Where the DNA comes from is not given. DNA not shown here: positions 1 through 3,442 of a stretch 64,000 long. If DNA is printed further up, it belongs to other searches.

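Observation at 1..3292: PLD (HKD) nuclease fused to an SNF2-family helicase, truncated at the window edge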

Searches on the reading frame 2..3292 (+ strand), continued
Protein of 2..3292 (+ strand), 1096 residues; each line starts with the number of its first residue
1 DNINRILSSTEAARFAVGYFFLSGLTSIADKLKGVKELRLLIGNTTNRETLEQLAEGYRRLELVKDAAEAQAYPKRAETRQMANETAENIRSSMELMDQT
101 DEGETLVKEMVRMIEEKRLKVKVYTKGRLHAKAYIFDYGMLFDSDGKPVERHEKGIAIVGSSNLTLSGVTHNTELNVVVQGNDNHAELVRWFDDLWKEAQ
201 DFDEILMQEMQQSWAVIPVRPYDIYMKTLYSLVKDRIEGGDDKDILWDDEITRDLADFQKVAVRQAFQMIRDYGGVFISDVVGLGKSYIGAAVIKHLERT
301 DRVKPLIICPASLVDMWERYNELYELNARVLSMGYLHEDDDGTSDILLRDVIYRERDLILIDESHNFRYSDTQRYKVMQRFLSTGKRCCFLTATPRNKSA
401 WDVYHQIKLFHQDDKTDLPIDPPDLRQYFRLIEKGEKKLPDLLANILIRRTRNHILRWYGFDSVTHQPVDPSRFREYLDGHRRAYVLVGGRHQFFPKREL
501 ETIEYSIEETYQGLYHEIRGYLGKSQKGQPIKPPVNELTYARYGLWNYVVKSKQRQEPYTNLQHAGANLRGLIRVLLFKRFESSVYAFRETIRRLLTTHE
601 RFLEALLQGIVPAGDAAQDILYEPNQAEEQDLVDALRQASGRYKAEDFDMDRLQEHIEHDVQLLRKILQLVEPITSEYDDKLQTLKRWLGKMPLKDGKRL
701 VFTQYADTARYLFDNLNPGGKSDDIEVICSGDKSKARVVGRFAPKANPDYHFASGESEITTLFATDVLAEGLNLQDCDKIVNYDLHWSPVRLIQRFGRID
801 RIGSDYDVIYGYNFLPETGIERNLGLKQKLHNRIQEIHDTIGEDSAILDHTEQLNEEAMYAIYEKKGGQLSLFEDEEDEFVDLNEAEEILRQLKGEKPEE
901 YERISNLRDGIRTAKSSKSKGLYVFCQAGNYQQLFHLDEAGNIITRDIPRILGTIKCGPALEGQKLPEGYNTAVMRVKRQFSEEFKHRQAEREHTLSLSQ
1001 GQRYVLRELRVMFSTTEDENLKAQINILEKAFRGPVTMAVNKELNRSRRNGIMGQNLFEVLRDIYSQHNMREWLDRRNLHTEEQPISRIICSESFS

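Call 11: find_encoding_contigs(protein=P0003, flank=10000, max_places=4)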
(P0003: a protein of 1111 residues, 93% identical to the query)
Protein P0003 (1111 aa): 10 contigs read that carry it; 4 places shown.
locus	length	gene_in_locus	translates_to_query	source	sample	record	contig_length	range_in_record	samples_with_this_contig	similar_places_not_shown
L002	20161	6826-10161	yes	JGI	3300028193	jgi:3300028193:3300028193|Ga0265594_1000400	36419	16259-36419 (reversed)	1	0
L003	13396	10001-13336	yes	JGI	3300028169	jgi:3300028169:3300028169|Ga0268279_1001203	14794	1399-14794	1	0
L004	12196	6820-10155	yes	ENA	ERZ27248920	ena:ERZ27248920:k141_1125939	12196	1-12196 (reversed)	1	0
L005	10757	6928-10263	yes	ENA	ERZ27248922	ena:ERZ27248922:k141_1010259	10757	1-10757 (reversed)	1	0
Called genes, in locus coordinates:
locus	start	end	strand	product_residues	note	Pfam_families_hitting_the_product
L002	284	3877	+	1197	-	PF02384:N6_Mtase (faint), PF20473:MmeI_Mtase, PF07669:Eco57I, PF22837:M_Eco57I_C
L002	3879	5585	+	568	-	PF02463:SMC_N (weak), PF11398:DUF2813 (faint), PF13175:AAA_15, PF13476:AAA_23, PF13175:AAA_15, PF13304:AAA_21, PF20469:OLD-like_TOPRIM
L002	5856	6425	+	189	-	PF01909:NTP_transf_2 (weak), PF18765:Polbeta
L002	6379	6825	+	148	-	PF26481:DUF8154 (faint)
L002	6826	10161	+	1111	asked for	PF13091:PLDc_2, PF00176:SNF2-rel_dom (faint), PF00271:Helicase_C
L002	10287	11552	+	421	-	PF07690:MFS_1, PF12832:MFS_1_like, PF07690:MFS_1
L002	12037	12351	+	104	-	PF06253:MTTB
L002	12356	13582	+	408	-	PF03435:Sacchrp_dh_NADP, PF16653:Sacchrp_dh_C (weak)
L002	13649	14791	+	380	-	PF06032:S-Me-THD_N, PF20906:S-Me-THD_C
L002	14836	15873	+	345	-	PF26233:NicX, PF02073:Peptidase_M29 (weak)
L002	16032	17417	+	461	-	PF06253:MTTB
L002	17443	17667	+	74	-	-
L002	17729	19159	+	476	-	PF06253:MTTB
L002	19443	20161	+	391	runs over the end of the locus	PF01979:Amidohydro_1, PF07969:Amidohydro_3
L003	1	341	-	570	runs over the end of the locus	PF14716:HHH_8, PF00633:HHH (faint), PF14520:HHH_5, PF14791:DNA_pol_B_thumb, PF02811:PHP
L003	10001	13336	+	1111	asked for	PF13091:PLDc_2, PF00176:SNF2-rel_dom (faint), PF00271:Helicase_C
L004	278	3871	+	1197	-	PF02384:N6_Mtase (faint), PF20473:MmeI_Mtase, PF07669:Eco57I, PF22837:M_Eco57I_C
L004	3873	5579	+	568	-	PF02463:SMC_N (weak), PF11398:DUF2813 (faint), PF13175:AAA_15, PF13476:AAA_23, PF13175:AAA_15, PF13304:AAA_21, PF20469:OLD-like_TOPRIM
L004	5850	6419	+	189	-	PF01909:NTP_transf_2 (weak), PF18765:Polbeta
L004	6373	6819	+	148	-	PF26481:DUF8154 (faint)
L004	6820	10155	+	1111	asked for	PF13091:PLDc_2, PF00176:SNF2-rel_dom (faint), PF00271:Helicase_C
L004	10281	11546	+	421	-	PF07690:MFS_1, PF12832:MFS_1_like, PF07690:MFS_1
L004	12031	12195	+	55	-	?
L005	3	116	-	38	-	?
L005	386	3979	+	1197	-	PF02384:N6_Mtase (faint), PF20473:MmeI_Mtase, PF07669:Eco57I, PF22837:M_Eco57I_C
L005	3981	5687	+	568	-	PF02463:SMC_N (weak), PF11398:DUF2813 (faint), PF13175:AAA_15, PF13476:AAA_23, PF13175:AAA_15, PF13304:AAA_21, PF20469:OLD-like_TOPRIM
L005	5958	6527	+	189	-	PF01909:NTP_transf_2 (weak), PF18765:Polbeta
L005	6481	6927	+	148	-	PF26481:DUF8154 (faint)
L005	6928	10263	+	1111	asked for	PF13091:PLDc_2, PF00176:SNF2-rel_dom (faint), PF00271:Helicase_C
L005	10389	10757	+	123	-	?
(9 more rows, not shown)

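Call 12: find_encoding_contigs(protein=P0004, flank=10000, max_places=3)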
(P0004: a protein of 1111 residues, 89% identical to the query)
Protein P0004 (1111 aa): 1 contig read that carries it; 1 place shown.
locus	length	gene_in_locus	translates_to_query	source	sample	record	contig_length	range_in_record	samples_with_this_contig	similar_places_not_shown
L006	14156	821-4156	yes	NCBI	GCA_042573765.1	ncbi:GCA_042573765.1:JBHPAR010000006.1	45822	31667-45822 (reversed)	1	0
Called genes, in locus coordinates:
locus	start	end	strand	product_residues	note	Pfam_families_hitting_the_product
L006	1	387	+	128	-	?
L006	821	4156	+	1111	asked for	PF13091:PLDc_2, PF00176:SNF2-rel_dom (faint), PF00271:Helicase_C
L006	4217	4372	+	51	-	-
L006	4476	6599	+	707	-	PF03235:GmrSD_N, PF04326:SLFN_AlbA_2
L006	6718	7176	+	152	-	PF22522:DUF6998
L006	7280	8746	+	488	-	PF11074:DUF2779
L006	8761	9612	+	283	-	PF02182:SAD_SRA, PF13391:HNH_2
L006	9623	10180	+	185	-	PF06941:NT5C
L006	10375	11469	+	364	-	PF04313:HSDR_N (faint)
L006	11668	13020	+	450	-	PF01554:MatE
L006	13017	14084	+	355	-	-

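Call 13: find_related_loci(query=P0001, collection=genome_contigs, flank=10000)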
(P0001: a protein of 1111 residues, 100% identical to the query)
Query P0001 (1111 aa) in genome_contigs; peptide patterns used: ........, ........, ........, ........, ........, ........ (x = any residue, [..] = any of these).
205 stretches matched a pattern; 116 encode a relative of the query (tblastn E <= 1e-3); the best 80 are kept; 80 distinct loci.
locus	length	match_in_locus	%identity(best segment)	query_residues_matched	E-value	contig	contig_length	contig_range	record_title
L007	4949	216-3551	80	1-1110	0e+0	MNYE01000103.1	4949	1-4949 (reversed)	MAG: Dehalococcoidia bacterium CG2_30_46_9 cg2_3.0_scaffold_17971_c, whole genome shotgun sequence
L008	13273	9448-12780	79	1-1111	0e+0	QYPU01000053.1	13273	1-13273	MAG: Dehalococcoidia bacterium isolate PowLak16_MAG20 c_000000134818, whole genome shotgun sequence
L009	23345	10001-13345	76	1-1110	0e+0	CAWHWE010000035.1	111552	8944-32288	MAG: uncultured Acidobacteriota bacterium isolate MFD04492.bin.1.130 genome assembly, contig: contig_19318, whole genome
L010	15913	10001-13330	75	1-1110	0e+0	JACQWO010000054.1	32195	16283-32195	MAG: Desulfobacterales bacterium isolate NC_groundwater_1491_Pr4_B-0.1um_43_5 SR1-18-B1_scaffold_332378, whole genome sh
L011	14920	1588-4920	75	1-1111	0e+0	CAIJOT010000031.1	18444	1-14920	MAG: uncultured delta proteobacterium isolate AlinenSediments_bin-2384 genome assembly, contig: bin-2384:031/342, whole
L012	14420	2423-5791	75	3-1111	0e+0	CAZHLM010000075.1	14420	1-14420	MAG TPA_asm: uncultured Verrucomicrobiota bacterium isolate binchicken_co58_141 genome assembly, contig: NODE_3326_lengt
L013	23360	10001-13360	75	3-1110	0e+0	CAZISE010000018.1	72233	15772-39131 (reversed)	MAG TPA_asm: uncultured Verrucomicrobiota bacterium isolate binchicken_co135_146 genome assembly, contig: NODE_851_lengt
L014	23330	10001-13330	75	1-1110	0e+0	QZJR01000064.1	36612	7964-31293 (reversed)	MAG: Deltaproteobacteria bacterium isolate SURF_34 Ga0104751_1001679, whole genome shotgun sequence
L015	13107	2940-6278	75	1-1110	0e+0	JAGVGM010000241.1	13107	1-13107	MAG: Thermodesulfovibrionia bacterium isolate DeMMO2_3 c_000000043183, whole genome shotgun sequence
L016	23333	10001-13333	74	1-1111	0e+0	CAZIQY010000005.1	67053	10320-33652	MAG TPA_asm: uncultured Syntrophaceae bacterium isolate SRP098346_co1_212 genome assembly, contig: NODE_137_length_67053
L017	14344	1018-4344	74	1-1110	0e+0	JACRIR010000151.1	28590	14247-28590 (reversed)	MAG: Candidatus Poribacteria bacterium isolate NC_groundwater_1808_Pr3_B-0.1um_54_35 SR-2_scaffold_141_1791298, whole ge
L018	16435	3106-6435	75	1-1110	0e+0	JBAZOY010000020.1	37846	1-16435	MAG: Syntrophales bacterium isolate SO_2017_SWC_17 scaffold_946_c1_LP-4_2017, whole genome shotgun sequence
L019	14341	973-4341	74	1-1110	0e+0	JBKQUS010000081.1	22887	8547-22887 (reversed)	MAG: Limisphaerales bacterium isolate SEr2D2E2F__bin_178 SEr2D2E2F_000000126792, whole genome shotgun sequence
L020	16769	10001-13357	74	1-1110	0e+0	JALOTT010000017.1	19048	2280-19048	MAG: Verrucomicrobia bacterium isolate Prado240 scaffold_3398, whole genome shotgun sequence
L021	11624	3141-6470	74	1-1110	0e+0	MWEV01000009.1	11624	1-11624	MAG: Deltaproteobacteria bacterium ADurb.Bin026 BWX58_contig000009, whole genome shotgun sequence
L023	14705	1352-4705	73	1-1111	0e+0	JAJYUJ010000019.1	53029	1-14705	MAG: bacterium isolate DX4.bin27 NODE_244_length_53029_cov_5.119882, whole genome shotgun sequence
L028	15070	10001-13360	73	1-1111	0e+0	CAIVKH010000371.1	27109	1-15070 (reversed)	uncultured bacterium isolate AM-2014_bin-1020 genome assembly, contig: bin-1020:371/383, whole genome shotgun sequence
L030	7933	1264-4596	72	1-1111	0e+0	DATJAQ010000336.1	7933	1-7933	MAG TPA_asm: Terriglobia bacterium isolate SMAG_U15331 k141_5598195, whole genome shotgun sequence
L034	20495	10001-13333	79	1-1111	0e+0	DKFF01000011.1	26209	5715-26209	MAG TPA_asm: Dehalococcoidia bacterium UBA6803 UBA6803_contig_38014, whole genome shotgun sequence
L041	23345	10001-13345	69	1-1110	0e+0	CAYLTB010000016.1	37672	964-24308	MAG TPA_asm: uncultured Verrucomicrobiota bacterium isolate binchicken_co265_111 genome assembly, contig: NODE_1827_leng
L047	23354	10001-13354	69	4-1110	0e+0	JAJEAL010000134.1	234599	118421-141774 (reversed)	MAG: Candidatus Poribacteria bacterium isolate jk18x7bins.5 k141_596728, whole genome shotgun sequence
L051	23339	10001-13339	67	1-1111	0e+0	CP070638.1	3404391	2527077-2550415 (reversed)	MAG: Fidelibacterota bacterium isolate bin92 chromosome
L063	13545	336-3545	67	44-1111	0e+0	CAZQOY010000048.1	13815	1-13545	MAG TPA_asm: uncultured bacterium isolate binchicken_co85_78 genome assembly, contig: NODE_2348_length_13815_cov_17.2423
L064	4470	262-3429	68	54-1111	0e+0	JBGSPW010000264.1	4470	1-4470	MAG: Thermoflexales bacterium isolate JTS-AC314 k141_1465342, whole genome shotgun sequence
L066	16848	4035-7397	63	1-1111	0e+0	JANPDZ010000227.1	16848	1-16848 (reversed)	MAG: Acidobacteriota bacterium isolate VAR_78_metabat_320 VAR_78_k141_2025473, whole genome shotgun sequence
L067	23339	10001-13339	66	1-1110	0e+0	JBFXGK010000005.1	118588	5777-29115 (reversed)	MAG: Kiritimatiellia bacterium isolate CA_2019_TPIn_161 NODE_562_length_118588_cov_40.411975_TPIn, whole genome shotgun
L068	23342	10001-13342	67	1-1110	0e+0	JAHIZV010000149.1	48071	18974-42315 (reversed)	MAG: Verrucomicrobia bacterium isolate Modern_marine.mb.194 Modern_marine.mb.194_k141_1518411, whole genome shotgun sequ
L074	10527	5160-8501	68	1-1110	0e+0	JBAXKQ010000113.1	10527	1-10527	MAG: bacterium isolate ELA405 MAG405_113, whole genome shotgun sequence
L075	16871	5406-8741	75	1-1111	0e+0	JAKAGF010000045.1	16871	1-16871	MAG: Nitrospirae bacterium isolate WY2.bin147 NODE_4859_length_16871_cov_2.233039, whole genome shotgun sequence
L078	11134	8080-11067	68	37-1111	0e+0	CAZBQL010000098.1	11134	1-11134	MAG TPA_asm: uncultured Dehalococcoidales bacterium isolate binchicken_co129_594 genome assembly, contig: NODE_18551_len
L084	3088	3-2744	63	202-1111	0e+0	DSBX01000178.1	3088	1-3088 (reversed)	MAG TPA_asm: candidate division WOR-3 bacterium isolate SpSt-1182 Ga0129302_1021471, whole genome shotgun sequence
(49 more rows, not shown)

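Call 19: search_protein_families(library=pfam, proteins=[L002:284-3877:+, L047:176-3397:+, L004:5811-6419:+, L004:6367-6819:+, L047:7867-9090:+, L010:8489-9628:+, L041:8834-9994:+, L068:9458-9985:+, L067:8155-9393:+, L066:2926-3981:+], max_evalue=0.001)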
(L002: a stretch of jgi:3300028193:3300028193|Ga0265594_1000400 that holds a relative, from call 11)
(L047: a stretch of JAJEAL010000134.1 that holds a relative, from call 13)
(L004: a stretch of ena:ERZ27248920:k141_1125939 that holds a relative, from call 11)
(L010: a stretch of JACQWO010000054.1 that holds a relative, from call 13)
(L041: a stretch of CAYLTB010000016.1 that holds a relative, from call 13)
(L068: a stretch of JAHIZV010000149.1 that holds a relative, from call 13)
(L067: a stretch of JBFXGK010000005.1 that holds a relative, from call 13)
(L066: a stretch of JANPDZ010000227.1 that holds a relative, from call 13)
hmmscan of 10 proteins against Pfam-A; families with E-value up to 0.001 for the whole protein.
L002:284-3877:+ (1197 aa): 4 families
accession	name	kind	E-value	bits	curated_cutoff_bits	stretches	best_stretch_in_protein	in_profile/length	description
PF07669.17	Eco57I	-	1.1e-29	104.1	25.3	1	485-819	2-171/171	Eco57I restriction-modification methylase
PF20473.4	MmeI_Mtase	-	2.8e-14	53.4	27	1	428-539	12-118/259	MmeI, DNA-methyltransferase domain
PF02384.22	N6_Mtase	-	9e-09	35.5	20.4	0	436-506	47-100/311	N-6 DNA Methylase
PF22837.1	M_Eco57I_C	-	5.4e-05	23.2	27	1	944-1181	30-271/283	Type II methyltransferase M.Eco57I, C-terminal domain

L047:176-3397:+ (1073 aa): 3 families
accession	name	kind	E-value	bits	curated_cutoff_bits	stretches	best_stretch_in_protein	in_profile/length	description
PF07669.17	Eco57I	-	3.1e-34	119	25.3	2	337-594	1-116/171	Eco57I restriction-modification methylase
PF20473.4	MmeI_Mtase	-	6.8e-14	52.1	27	1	280-392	11-118/259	MmeI, DNA-methyltransferase domain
PF02384.22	N6_Mtase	-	8.3e-07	29.1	20.4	0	289-354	47-95/311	N-6 DNA Methylase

L004:5811-6419:+ (202 aa): 2 families
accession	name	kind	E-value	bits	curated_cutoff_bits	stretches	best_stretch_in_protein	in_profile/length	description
PF18765.7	Polbeta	-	4e-08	33.7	26.9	1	92-154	3-67/93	Polymerase beta, Nucleotidyltransferase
PF01909.29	NTP_transf_2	-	3.3e-06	27.9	21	1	92-158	4-47/93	Nucleotidyltransferase domain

L004:6367-6819:+ (150 aa): 1 family
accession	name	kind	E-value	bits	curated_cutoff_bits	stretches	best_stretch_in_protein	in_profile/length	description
PF05168.19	HEPN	-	3.9e-05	24.2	22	1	27-137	4-116/117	HEPN domain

L047:7867-9090:+ (407 aa): 2 families
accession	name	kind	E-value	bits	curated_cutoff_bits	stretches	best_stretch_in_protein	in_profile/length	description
PF04326.19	SLFN_AlbA_2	-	2.3e-24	86.6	25.3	1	17-128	2-118/118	Schlafen, AlbA_2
PF13749.12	HATPase_c_4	-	1.3e-17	64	26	1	297-395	1-89/89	Putative ATP-dependent DNA helicase recG C-terminal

L010:8489-9628:+ (379 aa): 2 families
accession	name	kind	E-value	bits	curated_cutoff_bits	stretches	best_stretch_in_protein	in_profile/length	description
PF20903.3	SPL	-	2.9e-29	102.5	27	1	105-285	78-256/338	Spore photoproduct lyase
PF08902.16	DUF1848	-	0.00032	21.1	30.5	0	96-122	235-261/262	Domain of unknown function (DUF1848)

L041:8834-9994:+ (386 aa): 2 families
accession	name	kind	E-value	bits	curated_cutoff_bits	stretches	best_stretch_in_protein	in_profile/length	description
PF13635.12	DUF4143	-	1.2e-35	123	28.1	1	179-330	2-160/160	Domain of unknown function (DUF4143)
PF13173.12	AAA_14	-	2.7e-20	73.1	27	1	24-135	2-125/129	AAA domain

L068:9458-9985:+ (175 aa): 0 families

L067:8155-9393:+ (412 aa): 6 families
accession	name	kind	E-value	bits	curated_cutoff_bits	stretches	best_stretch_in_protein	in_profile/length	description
PF13304.12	AAA_21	-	3e-24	87.1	27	2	271-343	235-304/304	AAA domain, putative AbiEii toxin, Type IV TA system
PF13175.12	AAA_15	-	2.7e-20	73.8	32.1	2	18-62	3-48/374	AAA ATPase domain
PF02463.25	SMC_N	-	6.4e-10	39.3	40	1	17-60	1-47/220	RecF/RecN/SMC N terminal domain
PF13476.12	AAA_23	-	1.4e-06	29.5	27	1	20-97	1-78/201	AAA domain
PF11398.14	DUF2813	-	5.6e-06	26.4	21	0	17-60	2-45/372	Protein of unknown function (DUF2813)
PF13555.12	AAA_29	-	0.00027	21.1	27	1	39-60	24-45/61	P-loop containing region of AAA domain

L066:2926-3981:+ (351 aa): 1 family
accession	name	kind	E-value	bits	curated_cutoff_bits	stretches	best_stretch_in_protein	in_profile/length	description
PF02661.23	Fic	-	1.3e-13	52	24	1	108-215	2-93/93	Fic/DOC family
